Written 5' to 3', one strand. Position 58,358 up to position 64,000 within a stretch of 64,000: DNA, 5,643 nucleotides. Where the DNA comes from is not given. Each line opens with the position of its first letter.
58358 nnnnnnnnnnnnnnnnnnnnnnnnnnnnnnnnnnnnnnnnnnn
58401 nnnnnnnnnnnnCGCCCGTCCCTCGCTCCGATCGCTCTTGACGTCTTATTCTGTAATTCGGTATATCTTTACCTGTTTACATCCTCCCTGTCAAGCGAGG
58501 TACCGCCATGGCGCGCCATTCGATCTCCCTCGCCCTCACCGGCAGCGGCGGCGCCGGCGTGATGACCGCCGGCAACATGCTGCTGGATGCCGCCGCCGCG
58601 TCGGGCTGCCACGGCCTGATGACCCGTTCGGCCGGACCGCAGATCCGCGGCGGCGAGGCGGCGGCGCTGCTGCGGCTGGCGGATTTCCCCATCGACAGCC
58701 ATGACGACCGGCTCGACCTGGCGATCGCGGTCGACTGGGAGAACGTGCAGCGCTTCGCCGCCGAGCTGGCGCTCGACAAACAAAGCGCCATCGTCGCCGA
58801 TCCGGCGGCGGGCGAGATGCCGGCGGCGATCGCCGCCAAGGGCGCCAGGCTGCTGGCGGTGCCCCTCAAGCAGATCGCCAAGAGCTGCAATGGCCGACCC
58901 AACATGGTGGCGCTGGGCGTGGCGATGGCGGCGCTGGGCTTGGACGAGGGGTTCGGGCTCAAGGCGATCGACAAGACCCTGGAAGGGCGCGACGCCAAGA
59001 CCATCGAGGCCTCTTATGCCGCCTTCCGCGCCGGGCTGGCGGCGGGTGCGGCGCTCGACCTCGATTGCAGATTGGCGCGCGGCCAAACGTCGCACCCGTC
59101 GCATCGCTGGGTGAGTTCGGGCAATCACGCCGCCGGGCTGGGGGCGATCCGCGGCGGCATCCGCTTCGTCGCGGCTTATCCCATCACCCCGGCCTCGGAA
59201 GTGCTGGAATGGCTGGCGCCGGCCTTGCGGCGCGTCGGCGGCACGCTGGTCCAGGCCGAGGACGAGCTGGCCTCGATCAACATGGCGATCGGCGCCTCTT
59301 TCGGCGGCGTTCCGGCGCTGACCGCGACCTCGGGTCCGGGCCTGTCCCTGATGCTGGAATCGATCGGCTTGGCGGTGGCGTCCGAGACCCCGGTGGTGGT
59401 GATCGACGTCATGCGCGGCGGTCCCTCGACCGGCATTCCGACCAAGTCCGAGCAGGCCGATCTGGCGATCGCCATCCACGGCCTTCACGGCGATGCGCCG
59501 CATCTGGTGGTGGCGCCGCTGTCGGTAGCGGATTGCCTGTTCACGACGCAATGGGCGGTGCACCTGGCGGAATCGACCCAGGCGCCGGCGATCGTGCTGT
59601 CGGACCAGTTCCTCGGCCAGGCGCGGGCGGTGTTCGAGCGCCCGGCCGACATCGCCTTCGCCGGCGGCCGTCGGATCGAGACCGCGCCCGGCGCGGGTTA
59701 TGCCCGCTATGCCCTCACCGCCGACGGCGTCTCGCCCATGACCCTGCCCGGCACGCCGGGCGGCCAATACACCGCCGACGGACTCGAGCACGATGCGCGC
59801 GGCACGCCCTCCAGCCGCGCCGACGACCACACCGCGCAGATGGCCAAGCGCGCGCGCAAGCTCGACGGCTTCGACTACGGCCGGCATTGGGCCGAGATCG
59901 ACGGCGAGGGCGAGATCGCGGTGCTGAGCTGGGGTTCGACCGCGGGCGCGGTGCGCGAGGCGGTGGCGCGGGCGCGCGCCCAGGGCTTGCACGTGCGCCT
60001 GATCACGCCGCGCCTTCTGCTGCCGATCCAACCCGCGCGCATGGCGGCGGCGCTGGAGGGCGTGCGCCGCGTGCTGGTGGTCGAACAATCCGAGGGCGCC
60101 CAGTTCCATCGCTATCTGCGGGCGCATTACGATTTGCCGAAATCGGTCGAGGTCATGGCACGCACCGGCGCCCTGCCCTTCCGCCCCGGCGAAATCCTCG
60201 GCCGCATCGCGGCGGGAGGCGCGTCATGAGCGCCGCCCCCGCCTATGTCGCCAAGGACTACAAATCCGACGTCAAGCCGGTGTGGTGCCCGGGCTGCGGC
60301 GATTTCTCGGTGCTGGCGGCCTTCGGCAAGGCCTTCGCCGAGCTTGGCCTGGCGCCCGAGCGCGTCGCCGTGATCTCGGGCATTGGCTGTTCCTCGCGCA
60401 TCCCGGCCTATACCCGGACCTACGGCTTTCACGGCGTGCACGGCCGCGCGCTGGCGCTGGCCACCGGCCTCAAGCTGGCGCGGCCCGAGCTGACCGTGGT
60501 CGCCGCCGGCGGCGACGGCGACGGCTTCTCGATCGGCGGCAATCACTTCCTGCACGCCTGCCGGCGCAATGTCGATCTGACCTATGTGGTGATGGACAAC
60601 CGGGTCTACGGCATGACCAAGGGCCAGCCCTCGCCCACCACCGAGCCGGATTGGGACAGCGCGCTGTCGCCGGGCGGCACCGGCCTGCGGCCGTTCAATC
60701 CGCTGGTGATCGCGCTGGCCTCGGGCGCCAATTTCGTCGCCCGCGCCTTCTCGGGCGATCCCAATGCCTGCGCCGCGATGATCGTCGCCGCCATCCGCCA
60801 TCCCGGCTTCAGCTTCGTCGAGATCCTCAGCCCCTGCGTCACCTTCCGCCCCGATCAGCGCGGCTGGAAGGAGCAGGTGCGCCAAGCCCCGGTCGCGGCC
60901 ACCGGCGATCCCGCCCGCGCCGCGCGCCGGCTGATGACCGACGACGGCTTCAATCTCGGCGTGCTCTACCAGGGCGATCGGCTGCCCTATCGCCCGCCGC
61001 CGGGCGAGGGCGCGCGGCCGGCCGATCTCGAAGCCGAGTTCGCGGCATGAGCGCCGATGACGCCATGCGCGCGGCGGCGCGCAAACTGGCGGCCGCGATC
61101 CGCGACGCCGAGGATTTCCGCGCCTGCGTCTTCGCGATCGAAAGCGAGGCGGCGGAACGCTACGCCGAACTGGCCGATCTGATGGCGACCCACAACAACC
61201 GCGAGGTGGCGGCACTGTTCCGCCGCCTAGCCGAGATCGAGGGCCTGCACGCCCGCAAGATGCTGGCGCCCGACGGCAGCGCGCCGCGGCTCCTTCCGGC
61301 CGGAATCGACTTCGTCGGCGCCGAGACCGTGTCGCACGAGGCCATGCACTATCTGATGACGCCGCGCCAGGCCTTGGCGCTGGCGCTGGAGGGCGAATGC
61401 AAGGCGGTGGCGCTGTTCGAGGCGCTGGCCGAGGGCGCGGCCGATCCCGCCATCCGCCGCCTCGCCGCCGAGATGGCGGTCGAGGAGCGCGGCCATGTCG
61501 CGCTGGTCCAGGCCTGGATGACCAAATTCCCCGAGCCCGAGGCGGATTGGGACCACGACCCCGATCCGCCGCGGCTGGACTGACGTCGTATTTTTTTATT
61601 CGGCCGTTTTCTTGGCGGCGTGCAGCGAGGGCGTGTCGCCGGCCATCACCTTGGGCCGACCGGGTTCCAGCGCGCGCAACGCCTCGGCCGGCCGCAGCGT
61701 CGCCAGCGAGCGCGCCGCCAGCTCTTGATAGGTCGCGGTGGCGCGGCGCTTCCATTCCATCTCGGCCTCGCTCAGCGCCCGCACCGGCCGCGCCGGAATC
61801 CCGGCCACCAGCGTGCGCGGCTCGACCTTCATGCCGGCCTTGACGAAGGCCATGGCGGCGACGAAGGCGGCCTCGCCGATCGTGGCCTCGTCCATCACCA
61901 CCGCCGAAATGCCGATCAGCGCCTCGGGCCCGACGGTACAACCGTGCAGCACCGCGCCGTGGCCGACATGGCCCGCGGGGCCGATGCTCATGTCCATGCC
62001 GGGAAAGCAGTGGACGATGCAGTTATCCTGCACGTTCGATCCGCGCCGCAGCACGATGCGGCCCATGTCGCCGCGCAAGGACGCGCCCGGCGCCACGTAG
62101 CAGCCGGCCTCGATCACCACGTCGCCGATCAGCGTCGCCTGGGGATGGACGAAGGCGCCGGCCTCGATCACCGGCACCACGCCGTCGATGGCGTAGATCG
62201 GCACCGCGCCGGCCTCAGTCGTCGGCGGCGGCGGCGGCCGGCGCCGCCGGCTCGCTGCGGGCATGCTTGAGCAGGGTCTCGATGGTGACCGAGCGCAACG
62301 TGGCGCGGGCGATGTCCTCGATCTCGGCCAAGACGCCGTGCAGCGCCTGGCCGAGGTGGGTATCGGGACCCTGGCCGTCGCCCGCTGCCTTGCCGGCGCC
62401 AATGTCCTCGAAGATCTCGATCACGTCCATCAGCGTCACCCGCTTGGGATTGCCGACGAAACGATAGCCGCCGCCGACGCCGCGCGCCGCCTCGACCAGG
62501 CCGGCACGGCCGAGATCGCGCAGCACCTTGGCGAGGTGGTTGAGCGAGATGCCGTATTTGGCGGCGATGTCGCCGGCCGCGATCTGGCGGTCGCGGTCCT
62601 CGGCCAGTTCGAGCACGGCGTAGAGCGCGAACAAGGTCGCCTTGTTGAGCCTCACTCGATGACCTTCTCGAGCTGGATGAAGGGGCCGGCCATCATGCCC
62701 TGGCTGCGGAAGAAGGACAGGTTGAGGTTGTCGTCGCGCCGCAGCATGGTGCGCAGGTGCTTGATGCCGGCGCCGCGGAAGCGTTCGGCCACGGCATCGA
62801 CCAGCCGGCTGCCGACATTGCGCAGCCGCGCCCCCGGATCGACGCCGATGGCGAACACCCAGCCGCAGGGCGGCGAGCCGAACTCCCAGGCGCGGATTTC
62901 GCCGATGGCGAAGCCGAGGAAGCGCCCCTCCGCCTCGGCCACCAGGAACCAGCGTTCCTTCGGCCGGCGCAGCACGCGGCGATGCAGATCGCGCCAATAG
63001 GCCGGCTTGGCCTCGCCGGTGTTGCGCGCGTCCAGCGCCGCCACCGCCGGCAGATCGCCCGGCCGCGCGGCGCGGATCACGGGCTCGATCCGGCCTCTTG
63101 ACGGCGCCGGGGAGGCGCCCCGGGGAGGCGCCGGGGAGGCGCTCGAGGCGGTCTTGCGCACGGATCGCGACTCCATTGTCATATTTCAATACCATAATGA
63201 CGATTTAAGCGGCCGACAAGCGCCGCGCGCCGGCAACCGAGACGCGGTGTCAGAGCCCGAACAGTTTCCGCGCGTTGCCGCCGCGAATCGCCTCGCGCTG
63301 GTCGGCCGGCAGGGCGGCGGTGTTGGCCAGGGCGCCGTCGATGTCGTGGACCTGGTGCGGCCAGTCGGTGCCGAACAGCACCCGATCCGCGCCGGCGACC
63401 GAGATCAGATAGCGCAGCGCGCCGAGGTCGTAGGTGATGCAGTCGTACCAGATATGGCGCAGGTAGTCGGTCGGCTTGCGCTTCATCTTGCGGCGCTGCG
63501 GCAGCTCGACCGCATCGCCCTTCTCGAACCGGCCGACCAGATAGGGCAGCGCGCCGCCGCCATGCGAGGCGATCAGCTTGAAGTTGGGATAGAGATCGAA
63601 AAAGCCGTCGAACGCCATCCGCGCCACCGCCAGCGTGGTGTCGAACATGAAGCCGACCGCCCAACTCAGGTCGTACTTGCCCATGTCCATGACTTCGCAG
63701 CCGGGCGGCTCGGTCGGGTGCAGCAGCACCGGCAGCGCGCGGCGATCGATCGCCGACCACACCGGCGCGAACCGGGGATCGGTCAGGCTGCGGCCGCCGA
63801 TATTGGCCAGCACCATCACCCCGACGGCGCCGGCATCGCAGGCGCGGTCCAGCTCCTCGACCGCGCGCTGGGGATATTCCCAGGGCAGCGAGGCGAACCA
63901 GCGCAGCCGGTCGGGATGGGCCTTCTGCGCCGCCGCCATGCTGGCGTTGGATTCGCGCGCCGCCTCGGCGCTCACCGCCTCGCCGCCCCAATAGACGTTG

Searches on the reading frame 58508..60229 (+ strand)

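Call 22: search_protein_families(library=pfam, proteins=[window:58508-60229:+], max_evalue=0.0001)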
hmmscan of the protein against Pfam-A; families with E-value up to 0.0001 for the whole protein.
window:58508-60229:+ (573 aa): 5 families
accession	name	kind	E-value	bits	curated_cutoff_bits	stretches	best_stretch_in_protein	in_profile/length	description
PF01855.24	POR_N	-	8.1e-52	176.7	27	1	212-446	2-230/231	Pyruvate flavodoxin/ferredoxin oxidoreductase, thiamine diP-bdg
PF01558.24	POR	-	3.6e-22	79.8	27.4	1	14-177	1-172/173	Pyruvate ferredoxin/flavodoxin oxidoreductase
PF17147.9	PFOR_II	-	8.2e-08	33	27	1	469-557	2-96/102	Pyruvate:ferredoxin oxidoreductase core domain II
PF02780.25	Transketolase_C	-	3.7e-05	24.1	25.9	1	467-527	9-69/124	Transketolase, C-terminal domain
PF02776.23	TPP_enzyme_N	-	9.1e-05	22.6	26.8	0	228-300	23-97/119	Thiamine pyrophosphate enzyme, N-terminal TPP binding domain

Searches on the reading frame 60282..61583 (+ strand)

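Call 22: search_protein_families(library=pfam, proteins=[window:60282-61583:+], max_evalue=0.0001)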
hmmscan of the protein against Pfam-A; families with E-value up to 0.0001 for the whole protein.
window:60282-61583:+ (433 aa): 1 family
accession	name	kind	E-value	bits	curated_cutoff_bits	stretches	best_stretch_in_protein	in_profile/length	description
PF02915.23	Rubrerythrin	-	2.6e-11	44.5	22.8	1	364-417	2-57/137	Rubrerythrin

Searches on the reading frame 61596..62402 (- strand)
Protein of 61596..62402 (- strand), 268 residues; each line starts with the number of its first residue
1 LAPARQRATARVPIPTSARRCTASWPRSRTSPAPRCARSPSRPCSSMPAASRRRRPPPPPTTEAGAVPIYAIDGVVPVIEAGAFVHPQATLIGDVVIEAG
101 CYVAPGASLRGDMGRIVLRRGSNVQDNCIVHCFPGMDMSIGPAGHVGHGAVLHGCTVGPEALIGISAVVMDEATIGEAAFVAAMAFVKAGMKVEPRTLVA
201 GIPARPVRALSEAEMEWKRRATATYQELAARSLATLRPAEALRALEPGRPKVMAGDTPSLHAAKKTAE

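Call 57: search_protein_families(library=pfam, proteins=[window:61596-62402:-], max_evalue=0.0001)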
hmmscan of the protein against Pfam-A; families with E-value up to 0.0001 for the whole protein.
window:61596-62402:- (268 aa): 1 family
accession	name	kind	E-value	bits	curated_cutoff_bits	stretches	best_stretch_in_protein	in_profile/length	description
PF00132.30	Hexapep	-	1.2e-12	47.3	27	1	77-111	2-36/36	Bacterial transferase hexapeptide (six repeats)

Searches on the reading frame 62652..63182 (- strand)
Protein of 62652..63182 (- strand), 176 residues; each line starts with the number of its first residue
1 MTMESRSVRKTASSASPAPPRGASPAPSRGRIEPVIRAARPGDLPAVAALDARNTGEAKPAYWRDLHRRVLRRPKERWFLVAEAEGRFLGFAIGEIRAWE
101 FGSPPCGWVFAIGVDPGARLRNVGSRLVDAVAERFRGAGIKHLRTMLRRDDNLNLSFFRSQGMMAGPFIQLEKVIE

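Call 57: search_protein_families(library=pfam, proteins=[window:62652-63182:-], max_evalue=0.0001)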
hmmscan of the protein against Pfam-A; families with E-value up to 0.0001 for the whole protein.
window:62652-63182:- (176 aa): 2 families
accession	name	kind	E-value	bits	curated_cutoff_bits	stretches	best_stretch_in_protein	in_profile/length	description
PF00583.31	Acetyltransf_1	-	4.4e-12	46.7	20.7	1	53-162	10-115/116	Acetyltransferase (GNAT) family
PF13508.13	Acetyltransf_7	-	2.9e-07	31.2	27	1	79-162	5-81/84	Acetyltransferase (GNAT) domain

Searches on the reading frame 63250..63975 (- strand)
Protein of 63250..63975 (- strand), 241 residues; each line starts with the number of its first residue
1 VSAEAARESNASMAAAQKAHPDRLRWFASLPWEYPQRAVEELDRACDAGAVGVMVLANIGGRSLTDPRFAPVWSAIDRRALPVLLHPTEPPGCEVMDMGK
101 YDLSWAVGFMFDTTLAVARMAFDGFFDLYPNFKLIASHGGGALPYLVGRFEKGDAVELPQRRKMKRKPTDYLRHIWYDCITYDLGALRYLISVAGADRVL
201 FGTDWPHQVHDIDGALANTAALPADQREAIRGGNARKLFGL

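Call 22: search_protein_families(library=pfam, proteins=[window:63250-63975:-], max_evalue=0.0001)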
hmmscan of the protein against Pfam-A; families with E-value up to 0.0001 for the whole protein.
window:63250-63975:- (241 aa): 1 family
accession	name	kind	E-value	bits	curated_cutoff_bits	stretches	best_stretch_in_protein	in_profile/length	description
PF04909.20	Amidohydro_2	-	2.5e-34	119.8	26.4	1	3-241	59-289/289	Amidohydrolase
